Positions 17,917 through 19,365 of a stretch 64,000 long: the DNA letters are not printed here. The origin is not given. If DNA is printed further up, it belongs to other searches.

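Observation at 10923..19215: Co-transcribed HdrD-like/EtfBA/HdrA/MvhD/FlxCBA supercluster, a candidate electron-bifurcating or confurcating module that links Etf to heterodisulfide-reductase-type chemistry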

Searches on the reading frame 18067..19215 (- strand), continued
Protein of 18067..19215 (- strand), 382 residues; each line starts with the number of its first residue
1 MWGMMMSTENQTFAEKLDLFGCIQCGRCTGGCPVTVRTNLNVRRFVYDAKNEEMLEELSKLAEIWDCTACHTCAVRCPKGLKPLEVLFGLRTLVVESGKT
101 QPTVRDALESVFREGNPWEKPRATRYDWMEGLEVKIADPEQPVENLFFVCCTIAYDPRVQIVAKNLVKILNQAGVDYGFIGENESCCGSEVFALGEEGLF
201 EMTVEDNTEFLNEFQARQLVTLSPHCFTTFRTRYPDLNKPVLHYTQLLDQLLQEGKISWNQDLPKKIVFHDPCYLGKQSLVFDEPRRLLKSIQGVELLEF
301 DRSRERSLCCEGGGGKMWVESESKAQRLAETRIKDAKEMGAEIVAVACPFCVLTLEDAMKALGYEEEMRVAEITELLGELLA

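Call 86: find_encoding_contigs(protein=P0227, flank=10000, max_places=1)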
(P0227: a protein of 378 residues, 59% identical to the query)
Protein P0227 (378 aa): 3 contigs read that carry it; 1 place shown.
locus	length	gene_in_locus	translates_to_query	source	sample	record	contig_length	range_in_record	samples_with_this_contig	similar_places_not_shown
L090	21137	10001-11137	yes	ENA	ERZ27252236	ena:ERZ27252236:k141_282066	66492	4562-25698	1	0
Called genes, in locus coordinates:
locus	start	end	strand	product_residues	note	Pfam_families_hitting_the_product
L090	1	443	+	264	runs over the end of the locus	PF00378:ECH_1, PF16113:ECH_2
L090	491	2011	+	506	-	PF00289:Biotin_carb_N, PF02222:ATP-grasp (weak), PF02786:CPSase_L_D2, PF07478:Dala_Dala_lig_C, PF02785:Biotin_carb_C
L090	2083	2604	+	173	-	PF00364:Biotin_lipoyl, PF25997:BSH_YhbJ (weak)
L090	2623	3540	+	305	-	PF01048:PNP_UDP_1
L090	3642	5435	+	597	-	PF00330:Aconitase, PF00694:Aconitase_C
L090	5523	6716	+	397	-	PF00108:Thiolase_N, PF02803:Thiolase_C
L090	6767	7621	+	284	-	PF02737:3HCDH_N, PF00725:3HCDH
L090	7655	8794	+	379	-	PF02771:Acyl-CoA_dh_N, PF02770:Acyl-CoA_dh_M, PF00441:Acyl-CoA_dh_1, PF22924:ACOX_C_alpha1 (faint), PF08028:Acyl-CoA_dh_2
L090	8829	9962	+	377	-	PF02771:Acyl-CoA_dh_N, PF02770:Acyl-CoA_dh_M, PF00441:Acyl-CoA_dh_1, PF08028:Acyl-CoA_dh_2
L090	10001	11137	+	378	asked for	PF13183:Fer4_8, PF13187:Fer4_9, PF13237:Fer4_10 (weak), PF13534:Fer4_17 (weak), PF02754:CCG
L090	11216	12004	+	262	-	PF01012:ETF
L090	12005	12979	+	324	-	PF01012:ETF, PF00766:ETF_alpha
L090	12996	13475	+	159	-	PF12641:Flavodoxin_3 (faint), PF12682:Flavodoxin_4, PF12724:Flavodoxin_5 (weak)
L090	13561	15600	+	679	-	PF01266:DAO (faint), PF00890:FAD_binding_2 (faint), PF07992:Pyr_redox_2, PF12831:FAD_oxidored, PF13450:NAD_binding_8, PF12838:Fer4_7 (weak), PF13237:Fer4_10 (weak), PF14697:Fer4_21, +5 more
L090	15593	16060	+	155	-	PF02662:FlpD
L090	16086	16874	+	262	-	PF00378:ECH_1, PF16113:ECH_2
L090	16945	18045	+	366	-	PF00871:Acetate_kinase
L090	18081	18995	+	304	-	PF01063:Aminotran_4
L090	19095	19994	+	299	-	PF01515:PTA_PTB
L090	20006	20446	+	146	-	PF02502:LacAB_rpiB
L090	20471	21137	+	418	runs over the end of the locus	PF00464:SHMT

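Call 89: find_encoding_contigs(protein=P0237, flank=9000, max_places=1)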
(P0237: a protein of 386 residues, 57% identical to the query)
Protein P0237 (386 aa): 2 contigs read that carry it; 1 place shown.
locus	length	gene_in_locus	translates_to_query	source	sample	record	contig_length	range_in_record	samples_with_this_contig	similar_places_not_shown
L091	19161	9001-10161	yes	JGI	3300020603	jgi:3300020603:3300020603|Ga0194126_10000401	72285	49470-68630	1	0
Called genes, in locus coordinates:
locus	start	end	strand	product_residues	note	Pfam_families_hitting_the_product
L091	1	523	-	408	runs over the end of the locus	PF02771:Acyl-CoA_dh_N, PF02770:Acyl-CoA_dh_M, PF00441:Acyl-CoA_dh_1, PF08028:Acyl-CoA_dh_2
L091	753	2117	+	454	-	PF00890:FAD_binding_2 (weak), PF01134:GIDA (faint), PF01266:DAO (faint), PF07992:Pyr_redox_2, PF12831:FAD_oxidored, PF13450:NAD_binding_8 (weak)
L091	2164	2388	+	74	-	-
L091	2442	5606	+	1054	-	PF13450:NAD_binding_8 (weak), PF00037:Fer4 (weak), PF12838:Fer4_7, PF13183:Fer4_8, PF13187:Fer4_9 (weak), PF13534:Fer4_17 (weak), PF00037:Fer4, PF07992:Pyr_redox_2, +21 more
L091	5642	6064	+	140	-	PF02662:FlpD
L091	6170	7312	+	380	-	PF00037:Fer4 (faint), PF12797:Fer4_2 (faint), PF13534:Fer4_17 (faint), PF13237:Fer4_10 (faint), PF13183:Fer4_8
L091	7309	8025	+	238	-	PF13534:Fer4_17, PF13183:Fer4_8, PF13187:Fer4_9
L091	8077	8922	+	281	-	PF02754:CCG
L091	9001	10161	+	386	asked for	PF13183:Fer4_8, PF13237:Fer4_10, PF13187:Fer4_9, PF13534:Fer4_17, PF02754:CCG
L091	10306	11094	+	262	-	PF01012:ETF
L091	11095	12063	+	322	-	PF01012:ETF, PF00766:ETF_alpha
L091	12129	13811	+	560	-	PF00070:Pyr_redox (faint), PF00890:FAD_binding_2 (weak), PF01134:GIDA (weak), PF07992:Pyr_redox_2, PF12831:FAD_oxidored, PF13450:NAD_binding_8 (weak), PF12838:Fer4_7, PF13187:Fer4_9 (weak), +3 more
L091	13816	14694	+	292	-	PF01012:ETF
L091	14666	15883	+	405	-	PF00037:Fer4 (weak), PF12837:Fer4_6 (weak), PF12838:Fer4_7, PF13187:Fer4_9, PF13237:Fer4_10, PF14697:Fer4_21 (weak), PF01012:ETF, PF00766:ETF_alpha, +5 more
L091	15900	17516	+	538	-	PF02786:CPSase_L_D2 (weak), PF08442:ATP-grasp_2, PF13549:ATP-grasp_5, PF24948:Citrate_synth_N (faint)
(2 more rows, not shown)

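Call 90: find_encoding_contigs(protein=P0218, flank=9000, max_places=1)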
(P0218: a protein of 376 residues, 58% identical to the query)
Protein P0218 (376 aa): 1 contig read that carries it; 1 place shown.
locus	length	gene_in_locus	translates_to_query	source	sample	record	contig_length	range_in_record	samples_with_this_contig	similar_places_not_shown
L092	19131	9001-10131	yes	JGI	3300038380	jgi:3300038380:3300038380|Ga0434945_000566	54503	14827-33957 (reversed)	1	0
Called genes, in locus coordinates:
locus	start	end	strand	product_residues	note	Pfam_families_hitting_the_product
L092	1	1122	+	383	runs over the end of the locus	PF00108:Thiolase_N, PF02803:Thiolase_C, PF22691:Thiolase_C_1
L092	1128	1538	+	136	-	PF12172:zf-ChsH2, PF01796:OB_ChsH2_C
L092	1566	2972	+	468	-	PF08541:ACP_syn_III_C (weak), PF12172:zf-ChsH2 (weak), PF01796:OB_ChsH2_C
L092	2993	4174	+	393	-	PF00108:Thiolase_N, PF00109:ketoacyl-synt (faint), PF02803:Thiolase_C (weak), PF22691:Thiolase_C_1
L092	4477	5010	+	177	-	PF00466:Ribosomal_L10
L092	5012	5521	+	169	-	PF16320:Ribosomal_L12_N, PF00542:Ribosomal_L12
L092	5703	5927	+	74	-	-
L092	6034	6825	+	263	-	PF01012:ETF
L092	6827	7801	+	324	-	PF01012:ETF, PF00766:ETF_alpha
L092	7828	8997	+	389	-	PF02771:Acyl-CoA_dh_N, PF02770:Acyl-CoA_dh_M, PF00441:Acyl-CoA_dh_1, PF08028:Acyl-CoA_dh_2, PF22924:ACOX_C_alpha1 (faint)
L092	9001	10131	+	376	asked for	PF13237:Fer4_10, PF12838:Fer4_7 (weak), PF13183:Fer4_8, PF13187:Fer4_9, PF13534:Fer4_17, PF02754:CCG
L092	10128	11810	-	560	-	PF00890:FAD_binding_2 (weak), PF01266:DAO (weak), PF07992:Pyr_redox_2, PF12831:FAD_oxidored (weak), PF13450:NAD_binding_8, PF14697:Fer4_21, PF12838:Fer4_7, PF13187:Fer4_9, +8 more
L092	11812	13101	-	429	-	PF00070:Pyr_redox (faint), PF00890:FAD_binding_2 (weak), PF01134:GIDA (weak), PF01266:DAO (weak), PF07992:Pyr_redox_2 (weak), PF12831:FAD_oxidored, PF13450:NAD_binding_8 (weak), PF12838:Fer4_7 (faint)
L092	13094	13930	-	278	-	PF02754:CCG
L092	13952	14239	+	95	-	-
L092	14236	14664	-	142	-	PF02662:FlpD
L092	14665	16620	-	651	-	PF00890:FAD_binding_2 (weak), PF07992:Pyr_redox_2, PF12831:FAD_oxidored (weak), PF12838:Fer4_7, PF13187:Fer4_9 (weak), PF14697:Fer4_21 (weak), PF00037:Fer4 (weak), PF12837:Fer4_6 (weak), +5 more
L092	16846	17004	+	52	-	-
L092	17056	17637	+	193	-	PF02525:Flavodoxin_2, PF03358:FMN_red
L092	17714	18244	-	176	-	PF00210:Ferritin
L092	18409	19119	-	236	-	PF02589:LUD_dom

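Call 91: find_encoding_contigs(protein=P0208, flank=9000, max_places=1)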
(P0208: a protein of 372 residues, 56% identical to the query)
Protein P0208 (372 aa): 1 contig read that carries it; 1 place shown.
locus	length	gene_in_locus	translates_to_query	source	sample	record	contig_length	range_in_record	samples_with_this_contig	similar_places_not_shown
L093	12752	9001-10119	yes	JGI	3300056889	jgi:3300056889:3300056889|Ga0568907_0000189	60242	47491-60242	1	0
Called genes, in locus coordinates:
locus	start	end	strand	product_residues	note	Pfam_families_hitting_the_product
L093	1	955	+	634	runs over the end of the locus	PF02730:AFOR_N, PF01314:AFOR_C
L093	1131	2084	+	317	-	PF05368:NmrA, PF13460:NAD_binding_10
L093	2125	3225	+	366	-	PF01575:MaoC_dehydratas, PF13452:FAS1_DH_region (weak)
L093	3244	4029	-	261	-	PF00378:ECH_1, PF16113:ECH_2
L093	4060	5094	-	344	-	PF08240:ADH_N, PF00107:ADH_zinc_N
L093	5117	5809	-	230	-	PF00300:His_Phos_1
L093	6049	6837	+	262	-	PF01012:ETF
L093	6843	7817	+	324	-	PF01012:ETF, PF00766:ETF_alpha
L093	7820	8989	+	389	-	PF02771:Acyl-CoA_dh_N, PF02770:Acyl-CoA_dh_M, PF00441:Acyl-CoA_dh_1, PF08028:Acyl-CoA_dh_2, PF22924:ACOX_C_alpha1 (faint)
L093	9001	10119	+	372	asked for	PF13183:Fer4_8, PF13237:Fer4_10 (weak), PF13187:Fer4_9, PF13534:Fer4_17, PF02754:CCG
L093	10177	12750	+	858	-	?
